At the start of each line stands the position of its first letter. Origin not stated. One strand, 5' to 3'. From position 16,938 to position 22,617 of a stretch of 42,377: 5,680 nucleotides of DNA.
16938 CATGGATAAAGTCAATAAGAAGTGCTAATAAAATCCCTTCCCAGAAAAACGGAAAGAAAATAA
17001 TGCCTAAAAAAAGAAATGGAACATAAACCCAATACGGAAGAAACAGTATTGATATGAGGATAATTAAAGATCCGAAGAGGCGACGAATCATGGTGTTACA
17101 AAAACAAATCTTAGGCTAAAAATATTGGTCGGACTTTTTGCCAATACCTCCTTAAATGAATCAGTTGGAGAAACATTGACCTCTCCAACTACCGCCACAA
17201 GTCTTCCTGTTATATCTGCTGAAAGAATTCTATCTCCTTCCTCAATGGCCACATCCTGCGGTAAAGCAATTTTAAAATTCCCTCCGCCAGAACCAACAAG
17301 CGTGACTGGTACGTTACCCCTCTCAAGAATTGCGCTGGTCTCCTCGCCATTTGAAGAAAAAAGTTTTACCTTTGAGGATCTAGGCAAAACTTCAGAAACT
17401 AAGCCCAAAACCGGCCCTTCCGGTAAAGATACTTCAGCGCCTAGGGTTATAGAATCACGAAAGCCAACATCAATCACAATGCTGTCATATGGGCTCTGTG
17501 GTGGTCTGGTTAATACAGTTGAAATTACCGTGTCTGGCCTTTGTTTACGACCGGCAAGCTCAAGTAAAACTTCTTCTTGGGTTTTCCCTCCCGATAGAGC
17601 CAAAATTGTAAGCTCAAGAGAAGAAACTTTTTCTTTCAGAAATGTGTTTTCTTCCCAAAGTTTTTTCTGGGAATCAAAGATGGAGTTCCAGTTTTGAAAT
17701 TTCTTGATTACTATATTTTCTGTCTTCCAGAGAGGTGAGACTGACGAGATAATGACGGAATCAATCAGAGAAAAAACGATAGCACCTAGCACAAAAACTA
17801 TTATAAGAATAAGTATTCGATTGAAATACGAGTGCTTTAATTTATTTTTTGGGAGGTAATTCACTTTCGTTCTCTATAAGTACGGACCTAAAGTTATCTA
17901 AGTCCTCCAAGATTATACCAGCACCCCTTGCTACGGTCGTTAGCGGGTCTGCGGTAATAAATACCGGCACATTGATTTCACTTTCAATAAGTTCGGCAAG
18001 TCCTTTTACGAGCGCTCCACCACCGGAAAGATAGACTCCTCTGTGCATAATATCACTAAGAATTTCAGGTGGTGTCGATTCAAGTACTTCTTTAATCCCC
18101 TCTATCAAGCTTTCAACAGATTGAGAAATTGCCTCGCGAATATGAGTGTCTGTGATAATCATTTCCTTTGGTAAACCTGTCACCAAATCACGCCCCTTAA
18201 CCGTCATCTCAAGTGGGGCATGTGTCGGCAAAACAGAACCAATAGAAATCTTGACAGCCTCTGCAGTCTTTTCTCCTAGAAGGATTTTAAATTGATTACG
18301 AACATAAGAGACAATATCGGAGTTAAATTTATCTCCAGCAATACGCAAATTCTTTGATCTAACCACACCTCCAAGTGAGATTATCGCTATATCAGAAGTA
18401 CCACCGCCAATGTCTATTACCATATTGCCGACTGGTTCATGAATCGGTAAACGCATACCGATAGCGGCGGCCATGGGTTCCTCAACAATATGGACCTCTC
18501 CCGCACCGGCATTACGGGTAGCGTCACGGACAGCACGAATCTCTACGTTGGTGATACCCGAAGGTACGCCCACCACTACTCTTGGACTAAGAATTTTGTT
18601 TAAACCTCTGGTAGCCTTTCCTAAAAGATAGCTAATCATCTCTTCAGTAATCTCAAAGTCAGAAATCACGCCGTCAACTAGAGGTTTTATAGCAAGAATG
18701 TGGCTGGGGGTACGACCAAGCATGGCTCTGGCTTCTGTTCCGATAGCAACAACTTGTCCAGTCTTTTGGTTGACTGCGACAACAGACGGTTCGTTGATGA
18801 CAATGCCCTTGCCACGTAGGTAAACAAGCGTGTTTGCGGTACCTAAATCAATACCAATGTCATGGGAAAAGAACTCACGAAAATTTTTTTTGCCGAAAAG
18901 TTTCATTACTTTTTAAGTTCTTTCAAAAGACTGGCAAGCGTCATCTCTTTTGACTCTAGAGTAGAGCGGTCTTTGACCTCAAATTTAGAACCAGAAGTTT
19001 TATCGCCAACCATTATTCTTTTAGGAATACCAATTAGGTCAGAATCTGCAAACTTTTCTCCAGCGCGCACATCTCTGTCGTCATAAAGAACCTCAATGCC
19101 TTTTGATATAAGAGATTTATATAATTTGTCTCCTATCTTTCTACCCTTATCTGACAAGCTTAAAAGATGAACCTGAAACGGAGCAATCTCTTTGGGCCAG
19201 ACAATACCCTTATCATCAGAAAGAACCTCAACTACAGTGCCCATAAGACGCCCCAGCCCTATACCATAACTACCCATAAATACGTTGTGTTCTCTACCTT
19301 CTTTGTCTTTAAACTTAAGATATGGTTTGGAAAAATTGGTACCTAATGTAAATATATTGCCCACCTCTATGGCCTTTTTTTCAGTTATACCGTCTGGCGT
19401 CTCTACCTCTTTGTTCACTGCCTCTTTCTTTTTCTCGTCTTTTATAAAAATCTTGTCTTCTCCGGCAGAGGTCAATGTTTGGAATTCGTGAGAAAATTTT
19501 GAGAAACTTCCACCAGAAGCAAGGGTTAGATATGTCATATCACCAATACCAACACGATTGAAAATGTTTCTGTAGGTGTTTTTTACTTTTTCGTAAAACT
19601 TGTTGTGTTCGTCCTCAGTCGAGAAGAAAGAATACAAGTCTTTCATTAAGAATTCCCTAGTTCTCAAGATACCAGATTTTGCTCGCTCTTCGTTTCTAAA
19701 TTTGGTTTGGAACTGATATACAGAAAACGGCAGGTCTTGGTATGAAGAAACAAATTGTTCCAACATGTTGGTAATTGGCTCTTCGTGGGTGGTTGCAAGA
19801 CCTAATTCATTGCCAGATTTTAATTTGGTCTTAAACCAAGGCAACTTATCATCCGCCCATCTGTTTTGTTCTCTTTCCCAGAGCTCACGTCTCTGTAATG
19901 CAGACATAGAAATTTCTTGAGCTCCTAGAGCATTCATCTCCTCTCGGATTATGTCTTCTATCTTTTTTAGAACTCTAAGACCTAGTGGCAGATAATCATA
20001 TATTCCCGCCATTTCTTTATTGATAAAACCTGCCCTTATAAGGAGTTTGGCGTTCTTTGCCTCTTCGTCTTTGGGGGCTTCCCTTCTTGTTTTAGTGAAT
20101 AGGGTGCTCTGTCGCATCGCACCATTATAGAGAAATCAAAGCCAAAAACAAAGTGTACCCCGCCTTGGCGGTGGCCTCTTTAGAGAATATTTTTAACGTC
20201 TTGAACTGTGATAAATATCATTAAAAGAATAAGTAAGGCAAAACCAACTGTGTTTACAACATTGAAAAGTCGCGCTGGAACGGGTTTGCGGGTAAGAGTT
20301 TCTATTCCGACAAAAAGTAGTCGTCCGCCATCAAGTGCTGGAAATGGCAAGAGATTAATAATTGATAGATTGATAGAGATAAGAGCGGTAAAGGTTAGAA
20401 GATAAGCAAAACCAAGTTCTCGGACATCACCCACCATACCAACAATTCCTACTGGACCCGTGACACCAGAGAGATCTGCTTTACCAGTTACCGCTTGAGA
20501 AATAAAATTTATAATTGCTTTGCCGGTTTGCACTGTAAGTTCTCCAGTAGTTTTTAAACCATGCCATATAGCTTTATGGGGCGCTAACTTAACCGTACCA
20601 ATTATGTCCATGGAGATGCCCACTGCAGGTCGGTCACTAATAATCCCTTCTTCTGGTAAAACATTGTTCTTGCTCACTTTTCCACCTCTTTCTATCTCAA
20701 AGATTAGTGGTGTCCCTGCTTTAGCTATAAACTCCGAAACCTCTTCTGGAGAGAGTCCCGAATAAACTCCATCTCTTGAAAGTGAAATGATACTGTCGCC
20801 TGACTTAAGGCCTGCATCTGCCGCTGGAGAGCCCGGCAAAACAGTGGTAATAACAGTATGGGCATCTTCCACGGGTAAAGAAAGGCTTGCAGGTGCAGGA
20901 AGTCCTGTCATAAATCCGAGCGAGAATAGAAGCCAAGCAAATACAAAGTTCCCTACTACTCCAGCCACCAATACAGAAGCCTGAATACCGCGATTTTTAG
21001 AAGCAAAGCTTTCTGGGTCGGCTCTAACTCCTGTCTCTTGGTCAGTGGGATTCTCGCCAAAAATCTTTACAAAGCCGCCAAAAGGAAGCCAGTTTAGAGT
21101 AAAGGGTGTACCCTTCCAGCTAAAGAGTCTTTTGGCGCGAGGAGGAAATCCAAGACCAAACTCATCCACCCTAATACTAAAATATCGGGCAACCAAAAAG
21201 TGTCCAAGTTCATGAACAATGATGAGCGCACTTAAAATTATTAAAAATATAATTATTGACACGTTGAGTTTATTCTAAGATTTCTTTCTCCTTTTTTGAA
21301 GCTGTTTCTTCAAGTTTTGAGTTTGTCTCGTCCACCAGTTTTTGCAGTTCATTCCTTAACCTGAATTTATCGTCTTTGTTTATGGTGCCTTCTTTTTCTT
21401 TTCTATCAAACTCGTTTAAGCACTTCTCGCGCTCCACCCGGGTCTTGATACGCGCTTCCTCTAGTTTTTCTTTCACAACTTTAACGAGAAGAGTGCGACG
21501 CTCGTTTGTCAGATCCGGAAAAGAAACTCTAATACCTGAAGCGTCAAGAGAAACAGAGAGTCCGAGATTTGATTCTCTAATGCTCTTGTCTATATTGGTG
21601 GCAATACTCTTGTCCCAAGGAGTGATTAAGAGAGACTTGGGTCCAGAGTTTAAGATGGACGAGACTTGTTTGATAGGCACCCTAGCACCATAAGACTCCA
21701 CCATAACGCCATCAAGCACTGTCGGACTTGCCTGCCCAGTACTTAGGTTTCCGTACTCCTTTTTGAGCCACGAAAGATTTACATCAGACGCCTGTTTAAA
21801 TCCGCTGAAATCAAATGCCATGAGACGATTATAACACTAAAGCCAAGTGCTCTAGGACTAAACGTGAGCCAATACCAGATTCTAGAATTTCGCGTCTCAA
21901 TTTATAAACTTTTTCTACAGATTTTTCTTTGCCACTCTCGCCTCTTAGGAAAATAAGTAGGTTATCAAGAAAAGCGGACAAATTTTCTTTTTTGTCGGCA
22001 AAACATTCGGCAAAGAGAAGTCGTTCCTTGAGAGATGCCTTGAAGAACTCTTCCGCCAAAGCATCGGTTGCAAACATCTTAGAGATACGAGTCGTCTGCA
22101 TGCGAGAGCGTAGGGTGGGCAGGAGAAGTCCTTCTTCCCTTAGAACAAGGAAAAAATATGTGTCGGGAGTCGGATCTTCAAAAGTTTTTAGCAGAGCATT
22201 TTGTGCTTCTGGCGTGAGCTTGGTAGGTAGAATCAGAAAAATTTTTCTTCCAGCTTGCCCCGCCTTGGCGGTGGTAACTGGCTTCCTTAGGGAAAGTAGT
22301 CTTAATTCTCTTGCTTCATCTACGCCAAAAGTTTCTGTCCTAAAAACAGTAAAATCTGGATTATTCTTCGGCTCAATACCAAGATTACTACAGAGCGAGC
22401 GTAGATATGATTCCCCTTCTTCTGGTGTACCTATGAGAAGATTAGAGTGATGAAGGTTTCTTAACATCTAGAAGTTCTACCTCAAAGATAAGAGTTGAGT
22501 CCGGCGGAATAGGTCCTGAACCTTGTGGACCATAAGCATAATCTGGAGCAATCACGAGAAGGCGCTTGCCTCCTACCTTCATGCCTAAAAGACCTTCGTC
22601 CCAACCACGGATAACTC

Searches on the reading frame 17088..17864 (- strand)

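Call 8: search_protein_families(library=pfam, proteins=[window:17088-17864:-], max_evalue=0.0001)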
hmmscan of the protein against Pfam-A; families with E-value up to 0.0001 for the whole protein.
window:17088-17864:- (258 aa): 1 family
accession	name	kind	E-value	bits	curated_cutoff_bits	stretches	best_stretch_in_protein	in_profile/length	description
PF04085.20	MreC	-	6.4e-16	58.9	28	1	117-257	1-146/147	Rod shape-determining protein MreC, barrel core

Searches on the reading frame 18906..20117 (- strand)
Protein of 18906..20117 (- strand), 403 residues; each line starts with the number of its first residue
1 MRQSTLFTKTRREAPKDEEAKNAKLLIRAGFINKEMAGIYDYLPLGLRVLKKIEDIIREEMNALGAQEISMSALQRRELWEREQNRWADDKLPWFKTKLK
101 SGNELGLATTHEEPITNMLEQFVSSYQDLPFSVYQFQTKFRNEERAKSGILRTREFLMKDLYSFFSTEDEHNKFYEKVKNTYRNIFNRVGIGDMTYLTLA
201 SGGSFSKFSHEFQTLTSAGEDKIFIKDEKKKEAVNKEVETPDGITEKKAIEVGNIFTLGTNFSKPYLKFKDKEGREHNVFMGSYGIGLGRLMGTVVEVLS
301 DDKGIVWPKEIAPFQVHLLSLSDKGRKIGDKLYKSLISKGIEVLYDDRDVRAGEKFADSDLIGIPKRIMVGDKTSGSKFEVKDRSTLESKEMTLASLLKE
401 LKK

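Call 8: search_protein_families(library=pfam, proteins=[window:18906-20117:-], max_evalue=0.0001)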
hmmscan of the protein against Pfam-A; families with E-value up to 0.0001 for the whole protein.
window:18906-20117:- (403 aa): 2 families
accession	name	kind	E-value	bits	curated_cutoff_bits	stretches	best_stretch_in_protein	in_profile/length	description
PF00587.30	tRNA-synt_2b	-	2.9e-26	93.1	29.3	1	95-297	1-177/179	tRNA synthetase class II core domain (G, H, P, S and T)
PF03129.25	HGTP_anticodon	-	2.1e-15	57.1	21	1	315-403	1-93/94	Anticodon binding domain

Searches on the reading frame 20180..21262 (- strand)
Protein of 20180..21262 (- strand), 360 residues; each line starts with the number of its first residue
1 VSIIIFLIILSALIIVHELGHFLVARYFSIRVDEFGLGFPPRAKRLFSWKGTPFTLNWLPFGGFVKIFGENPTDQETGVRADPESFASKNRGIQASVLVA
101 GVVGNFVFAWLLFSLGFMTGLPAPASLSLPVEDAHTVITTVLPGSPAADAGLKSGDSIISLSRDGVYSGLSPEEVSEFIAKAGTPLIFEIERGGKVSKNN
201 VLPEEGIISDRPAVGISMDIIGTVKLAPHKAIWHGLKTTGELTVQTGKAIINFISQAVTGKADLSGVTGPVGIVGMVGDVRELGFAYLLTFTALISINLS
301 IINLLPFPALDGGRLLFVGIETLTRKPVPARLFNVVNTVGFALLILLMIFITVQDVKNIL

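Call 8: search_protein_families(library=pfam, proteins=[window:20180-21262:-], max_evalue=0.0001)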
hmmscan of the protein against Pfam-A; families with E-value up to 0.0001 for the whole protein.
window:20180-21262:- (360 aa): 4 families
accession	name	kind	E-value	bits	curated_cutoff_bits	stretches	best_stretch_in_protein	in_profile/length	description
PF02163.28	Peptidase_M50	-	3.7e-53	180.5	27.2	1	6-347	2-221/221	Peptidase family M50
PF17820.7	PDZ_6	-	4.3e-07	30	27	1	137-192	1-54/54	PDZ domain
PF00595.29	PDZ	-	2.2e-05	25.2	23.2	1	133-186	24-76/81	PDZ domain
PF13180.12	PDZ_2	-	4e-05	24.2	27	1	133-201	11-78/80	PDZ domain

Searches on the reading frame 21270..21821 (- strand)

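Call 8: search_protein_families(library=pfam, proteins=[window:21270-21821:-], max_evalue=0.0001)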
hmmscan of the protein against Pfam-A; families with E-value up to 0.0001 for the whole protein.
window:21270-21821:- (183 aa): 1 family
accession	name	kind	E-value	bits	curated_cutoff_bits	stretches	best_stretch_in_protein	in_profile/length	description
PF01765.24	RRF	-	3.7e-47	160.7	29.7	1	19-182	1-164/164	Ribosome recycling factor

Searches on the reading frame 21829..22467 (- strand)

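Call 6: search_protein_families(library=pfam, proteins=[window:21829-22467:-], max_evalue=0.01)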
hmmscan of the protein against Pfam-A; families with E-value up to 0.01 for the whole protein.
window:21829-22467:- (212 aa): 1 family
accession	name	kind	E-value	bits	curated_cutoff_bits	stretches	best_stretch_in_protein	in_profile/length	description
PF13177.12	DNA_pol3_delta2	-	2.2e-15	57.4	27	1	30-130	62-159/161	DNA polymerase III, delta subunit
